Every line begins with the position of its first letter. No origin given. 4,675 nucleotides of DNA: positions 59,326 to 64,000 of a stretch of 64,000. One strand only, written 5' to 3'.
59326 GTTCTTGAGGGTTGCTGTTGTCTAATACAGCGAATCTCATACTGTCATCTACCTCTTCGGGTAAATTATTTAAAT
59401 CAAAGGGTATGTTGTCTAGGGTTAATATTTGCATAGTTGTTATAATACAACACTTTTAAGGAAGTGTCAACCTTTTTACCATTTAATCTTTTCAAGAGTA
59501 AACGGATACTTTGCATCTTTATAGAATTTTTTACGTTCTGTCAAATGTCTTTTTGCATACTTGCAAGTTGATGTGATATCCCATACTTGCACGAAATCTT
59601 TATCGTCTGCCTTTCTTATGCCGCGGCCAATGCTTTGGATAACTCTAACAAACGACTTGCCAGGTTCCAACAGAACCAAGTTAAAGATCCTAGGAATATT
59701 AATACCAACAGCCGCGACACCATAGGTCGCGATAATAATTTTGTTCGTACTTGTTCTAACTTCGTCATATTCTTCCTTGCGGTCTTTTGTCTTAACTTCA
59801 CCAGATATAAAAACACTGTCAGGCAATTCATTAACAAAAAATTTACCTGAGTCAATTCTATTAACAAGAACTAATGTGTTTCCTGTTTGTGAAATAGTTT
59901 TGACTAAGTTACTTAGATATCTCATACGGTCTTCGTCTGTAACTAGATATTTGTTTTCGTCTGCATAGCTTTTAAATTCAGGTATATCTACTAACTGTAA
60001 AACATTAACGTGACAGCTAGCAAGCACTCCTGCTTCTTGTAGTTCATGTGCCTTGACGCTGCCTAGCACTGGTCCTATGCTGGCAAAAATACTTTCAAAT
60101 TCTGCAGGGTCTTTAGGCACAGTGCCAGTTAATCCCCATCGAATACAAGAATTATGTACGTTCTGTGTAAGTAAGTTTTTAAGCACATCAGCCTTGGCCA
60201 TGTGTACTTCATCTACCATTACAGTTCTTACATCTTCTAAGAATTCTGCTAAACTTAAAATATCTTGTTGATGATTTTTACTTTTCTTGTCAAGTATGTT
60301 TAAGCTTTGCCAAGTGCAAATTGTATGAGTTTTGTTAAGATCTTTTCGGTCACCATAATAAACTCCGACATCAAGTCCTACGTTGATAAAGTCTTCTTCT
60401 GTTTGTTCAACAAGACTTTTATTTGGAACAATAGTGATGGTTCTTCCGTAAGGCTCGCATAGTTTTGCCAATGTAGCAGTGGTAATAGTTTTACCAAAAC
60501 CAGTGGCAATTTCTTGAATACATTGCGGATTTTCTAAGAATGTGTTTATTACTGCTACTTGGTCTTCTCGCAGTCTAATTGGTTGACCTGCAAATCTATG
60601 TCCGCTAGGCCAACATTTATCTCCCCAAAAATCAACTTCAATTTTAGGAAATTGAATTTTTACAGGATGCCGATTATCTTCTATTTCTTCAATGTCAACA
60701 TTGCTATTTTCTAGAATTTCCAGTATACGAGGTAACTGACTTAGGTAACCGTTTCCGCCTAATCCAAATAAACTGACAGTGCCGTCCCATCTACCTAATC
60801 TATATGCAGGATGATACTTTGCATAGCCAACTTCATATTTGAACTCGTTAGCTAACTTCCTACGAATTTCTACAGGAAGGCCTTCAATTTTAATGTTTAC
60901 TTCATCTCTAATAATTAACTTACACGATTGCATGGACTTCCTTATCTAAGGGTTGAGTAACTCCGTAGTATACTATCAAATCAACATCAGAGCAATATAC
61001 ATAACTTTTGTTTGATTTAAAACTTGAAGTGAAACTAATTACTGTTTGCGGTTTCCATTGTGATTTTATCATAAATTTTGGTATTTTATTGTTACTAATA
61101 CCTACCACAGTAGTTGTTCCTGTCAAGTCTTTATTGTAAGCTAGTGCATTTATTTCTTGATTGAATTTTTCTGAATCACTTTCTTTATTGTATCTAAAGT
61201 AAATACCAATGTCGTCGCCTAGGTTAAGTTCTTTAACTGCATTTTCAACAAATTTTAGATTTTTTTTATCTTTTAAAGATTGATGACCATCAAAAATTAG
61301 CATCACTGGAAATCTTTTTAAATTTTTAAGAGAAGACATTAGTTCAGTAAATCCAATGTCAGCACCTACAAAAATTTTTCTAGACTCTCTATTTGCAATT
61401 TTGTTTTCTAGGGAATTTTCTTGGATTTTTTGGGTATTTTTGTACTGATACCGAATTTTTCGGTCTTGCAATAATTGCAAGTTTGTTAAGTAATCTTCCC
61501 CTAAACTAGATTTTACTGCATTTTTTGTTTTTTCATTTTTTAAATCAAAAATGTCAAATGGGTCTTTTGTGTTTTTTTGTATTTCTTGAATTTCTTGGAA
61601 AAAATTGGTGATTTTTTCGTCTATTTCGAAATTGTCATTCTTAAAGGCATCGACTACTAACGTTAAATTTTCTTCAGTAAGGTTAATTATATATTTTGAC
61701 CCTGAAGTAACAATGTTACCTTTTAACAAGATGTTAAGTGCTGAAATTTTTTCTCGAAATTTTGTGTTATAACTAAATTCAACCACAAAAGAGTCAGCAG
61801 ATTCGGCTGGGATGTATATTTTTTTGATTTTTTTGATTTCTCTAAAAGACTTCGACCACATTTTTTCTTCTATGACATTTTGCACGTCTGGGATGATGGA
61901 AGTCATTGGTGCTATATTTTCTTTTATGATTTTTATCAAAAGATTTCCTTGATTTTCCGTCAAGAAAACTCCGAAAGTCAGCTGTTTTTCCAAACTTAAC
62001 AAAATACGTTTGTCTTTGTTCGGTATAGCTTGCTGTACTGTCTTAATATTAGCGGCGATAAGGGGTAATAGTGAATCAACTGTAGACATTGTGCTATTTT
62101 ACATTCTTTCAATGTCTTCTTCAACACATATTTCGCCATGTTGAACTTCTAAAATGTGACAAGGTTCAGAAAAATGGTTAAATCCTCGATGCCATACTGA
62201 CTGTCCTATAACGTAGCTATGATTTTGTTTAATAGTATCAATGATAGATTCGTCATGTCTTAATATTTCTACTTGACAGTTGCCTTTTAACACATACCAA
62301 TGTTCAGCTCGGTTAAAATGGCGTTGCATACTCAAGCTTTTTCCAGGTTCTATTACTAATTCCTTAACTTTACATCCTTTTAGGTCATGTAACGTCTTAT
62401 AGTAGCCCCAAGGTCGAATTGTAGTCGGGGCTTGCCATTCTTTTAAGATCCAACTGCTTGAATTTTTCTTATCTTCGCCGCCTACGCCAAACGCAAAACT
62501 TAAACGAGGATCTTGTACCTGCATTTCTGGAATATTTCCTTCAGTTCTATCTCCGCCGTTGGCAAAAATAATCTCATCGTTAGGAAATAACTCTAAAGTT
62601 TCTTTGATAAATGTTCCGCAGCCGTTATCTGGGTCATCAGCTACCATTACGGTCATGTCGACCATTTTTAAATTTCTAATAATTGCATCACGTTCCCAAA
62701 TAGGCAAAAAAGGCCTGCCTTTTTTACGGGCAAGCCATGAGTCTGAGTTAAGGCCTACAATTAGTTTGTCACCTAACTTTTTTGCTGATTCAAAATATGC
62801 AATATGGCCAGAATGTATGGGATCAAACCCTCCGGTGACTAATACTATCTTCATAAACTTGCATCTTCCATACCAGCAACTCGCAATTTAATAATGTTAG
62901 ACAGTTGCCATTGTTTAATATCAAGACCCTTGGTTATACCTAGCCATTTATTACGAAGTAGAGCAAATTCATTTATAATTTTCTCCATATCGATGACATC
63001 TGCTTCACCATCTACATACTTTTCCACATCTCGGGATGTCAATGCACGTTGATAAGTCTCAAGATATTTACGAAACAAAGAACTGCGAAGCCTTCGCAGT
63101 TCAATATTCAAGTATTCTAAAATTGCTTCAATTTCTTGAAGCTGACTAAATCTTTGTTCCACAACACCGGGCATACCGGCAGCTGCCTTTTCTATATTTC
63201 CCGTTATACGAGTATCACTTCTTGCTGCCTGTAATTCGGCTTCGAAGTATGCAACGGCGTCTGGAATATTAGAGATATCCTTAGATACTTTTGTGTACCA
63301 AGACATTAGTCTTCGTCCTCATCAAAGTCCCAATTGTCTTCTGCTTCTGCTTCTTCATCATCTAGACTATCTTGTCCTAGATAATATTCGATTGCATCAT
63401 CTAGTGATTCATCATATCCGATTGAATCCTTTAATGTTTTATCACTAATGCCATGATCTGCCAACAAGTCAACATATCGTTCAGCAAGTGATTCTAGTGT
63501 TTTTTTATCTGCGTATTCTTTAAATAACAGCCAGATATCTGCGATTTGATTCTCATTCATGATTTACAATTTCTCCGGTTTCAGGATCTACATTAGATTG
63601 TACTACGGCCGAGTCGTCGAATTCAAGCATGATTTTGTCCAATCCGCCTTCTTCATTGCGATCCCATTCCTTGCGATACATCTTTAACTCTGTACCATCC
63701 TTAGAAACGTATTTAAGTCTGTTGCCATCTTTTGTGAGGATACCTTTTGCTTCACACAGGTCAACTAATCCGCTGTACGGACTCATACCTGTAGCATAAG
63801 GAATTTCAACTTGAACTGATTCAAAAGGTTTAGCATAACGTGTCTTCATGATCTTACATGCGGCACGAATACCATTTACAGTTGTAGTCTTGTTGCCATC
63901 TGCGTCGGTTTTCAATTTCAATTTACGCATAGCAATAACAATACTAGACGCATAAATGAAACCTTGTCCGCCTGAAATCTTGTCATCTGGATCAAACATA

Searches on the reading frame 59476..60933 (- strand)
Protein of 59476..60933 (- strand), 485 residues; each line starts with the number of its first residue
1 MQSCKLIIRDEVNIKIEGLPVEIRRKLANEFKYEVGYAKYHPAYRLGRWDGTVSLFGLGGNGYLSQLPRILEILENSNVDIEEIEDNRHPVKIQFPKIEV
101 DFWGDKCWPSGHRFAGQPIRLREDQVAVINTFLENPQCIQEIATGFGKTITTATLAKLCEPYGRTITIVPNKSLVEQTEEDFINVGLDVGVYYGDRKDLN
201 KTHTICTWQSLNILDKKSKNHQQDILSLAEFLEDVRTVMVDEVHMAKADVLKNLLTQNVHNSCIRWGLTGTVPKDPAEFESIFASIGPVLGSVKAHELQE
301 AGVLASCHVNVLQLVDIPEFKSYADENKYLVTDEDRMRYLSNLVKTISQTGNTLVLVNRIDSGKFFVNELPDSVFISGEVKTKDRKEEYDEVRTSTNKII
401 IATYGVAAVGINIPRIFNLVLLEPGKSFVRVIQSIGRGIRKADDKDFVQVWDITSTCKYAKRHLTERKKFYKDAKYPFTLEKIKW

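Call 13: search_protein_families(library=phrogs, proteins=[window:59476-60933:-], max_evalue=0.001)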
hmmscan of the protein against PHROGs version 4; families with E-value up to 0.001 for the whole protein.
window:59476-60933:- (485 aa): 8 families
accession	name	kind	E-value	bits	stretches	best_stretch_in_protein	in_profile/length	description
phrog_16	-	DNA, RNA and nucleotide metabolism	1.6e-72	246.1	1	117-471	269-617/986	DNA helicase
phrog_9690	-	DNA, RNA and nucleotide metabolism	2.2e-57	195.4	1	219-480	25-301/306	DNA helicase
phrog_16259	-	DNA, RNA and nucleotide metabolism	3.4e-23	83.4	1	4-271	4-260/330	DNA helicase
phrog_62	-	DNA, RNA and nucleotide metabolism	3.9e-14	52.1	2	118-272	694-849/1881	DNA helicase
phrog_17901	-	DNA, RNA and nucleotide metabolism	4e-14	54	1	397-483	11-103/109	DNA helicase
phrog_2488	-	DNA, RNA and nucleotide metabolism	3.4e-06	27.1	0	124-194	22-102/579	DNA helicase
phrog_16694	-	unknown function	4.2e-05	22.7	0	399-482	618-700/1010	-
phrog_6819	-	DNA, RNA and nucleotide metabolism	0.00022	20.8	0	121-414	21-303/645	Holliday junction branch migration helicase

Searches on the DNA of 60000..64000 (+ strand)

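Call 8: search_dna_similar(query=window:60000-64000:+, collection=phages, mode=near, max_rows=20)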
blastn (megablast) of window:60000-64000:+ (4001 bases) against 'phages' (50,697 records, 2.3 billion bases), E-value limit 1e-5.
No match.

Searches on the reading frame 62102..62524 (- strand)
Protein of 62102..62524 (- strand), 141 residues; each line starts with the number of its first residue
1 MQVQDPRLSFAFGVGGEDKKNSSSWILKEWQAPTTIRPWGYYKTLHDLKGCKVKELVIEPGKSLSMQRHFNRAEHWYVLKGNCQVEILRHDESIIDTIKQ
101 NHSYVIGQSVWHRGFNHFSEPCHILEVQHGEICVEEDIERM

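Call 43: search_solved_structures(query=window:62102-62524:-, max_evalue=1, show_alignments=3)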
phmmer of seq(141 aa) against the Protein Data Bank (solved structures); distinct sequences matched with E-value up to 1: 3.
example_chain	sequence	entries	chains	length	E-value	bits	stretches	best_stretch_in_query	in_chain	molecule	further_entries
2vqa_A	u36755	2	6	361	0.073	16.1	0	49-89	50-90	SLL1358 PROTEIN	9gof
9y6s_8G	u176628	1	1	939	0.62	13.1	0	22-121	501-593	Transglutaminase-like domain-containing protein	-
2mj7_A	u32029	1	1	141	0.89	12.6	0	36-67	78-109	AP-4 complex subunit beta-1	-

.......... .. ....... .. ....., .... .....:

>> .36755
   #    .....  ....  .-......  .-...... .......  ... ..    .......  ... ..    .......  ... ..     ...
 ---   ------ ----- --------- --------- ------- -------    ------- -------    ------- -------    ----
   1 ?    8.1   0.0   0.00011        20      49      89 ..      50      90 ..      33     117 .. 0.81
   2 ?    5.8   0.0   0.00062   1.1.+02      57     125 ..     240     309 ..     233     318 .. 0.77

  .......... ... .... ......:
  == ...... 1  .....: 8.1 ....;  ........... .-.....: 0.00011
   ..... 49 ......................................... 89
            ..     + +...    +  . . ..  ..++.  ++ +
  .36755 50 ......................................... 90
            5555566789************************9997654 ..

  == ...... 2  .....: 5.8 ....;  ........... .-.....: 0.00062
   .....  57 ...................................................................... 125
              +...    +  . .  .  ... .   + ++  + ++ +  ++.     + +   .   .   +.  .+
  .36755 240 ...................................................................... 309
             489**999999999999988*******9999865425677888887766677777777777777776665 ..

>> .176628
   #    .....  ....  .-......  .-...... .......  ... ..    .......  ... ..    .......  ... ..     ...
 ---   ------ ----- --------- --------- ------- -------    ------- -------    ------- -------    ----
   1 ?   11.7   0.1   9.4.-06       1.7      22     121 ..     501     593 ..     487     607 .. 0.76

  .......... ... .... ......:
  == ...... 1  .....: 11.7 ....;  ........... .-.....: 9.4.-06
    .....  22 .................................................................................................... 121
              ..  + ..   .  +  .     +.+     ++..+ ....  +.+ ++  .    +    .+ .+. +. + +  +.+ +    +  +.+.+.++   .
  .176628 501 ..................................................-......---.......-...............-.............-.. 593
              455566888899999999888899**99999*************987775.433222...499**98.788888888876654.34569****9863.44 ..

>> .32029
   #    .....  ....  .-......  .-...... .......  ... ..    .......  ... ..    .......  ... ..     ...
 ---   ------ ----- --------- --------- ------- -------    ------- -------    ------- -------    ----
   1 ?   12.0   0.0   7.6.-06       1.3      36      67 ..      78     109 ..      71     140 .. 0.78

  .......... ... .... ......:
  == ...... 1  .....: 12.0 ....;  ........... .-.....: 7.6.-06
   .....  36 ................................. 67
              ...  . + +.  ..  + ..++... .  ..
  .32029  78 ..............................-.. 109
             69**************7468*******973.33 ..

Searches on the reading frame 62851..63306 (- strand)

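Call 13: search_protein_families(library=phrogs, proteins=[window:62851-63306:-], max_evalue=0.001)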
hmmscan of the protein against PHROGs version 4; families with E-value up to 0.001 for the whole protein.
window:62851-63306:- (151 aa): 1 family
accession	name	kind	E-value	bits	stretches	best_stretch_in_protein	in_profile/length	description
phrog_231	-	DNA, RNA and nucleotide metabolism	1.5e-15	58.7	1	33-146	20-140/142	UvsY-like recombination mediator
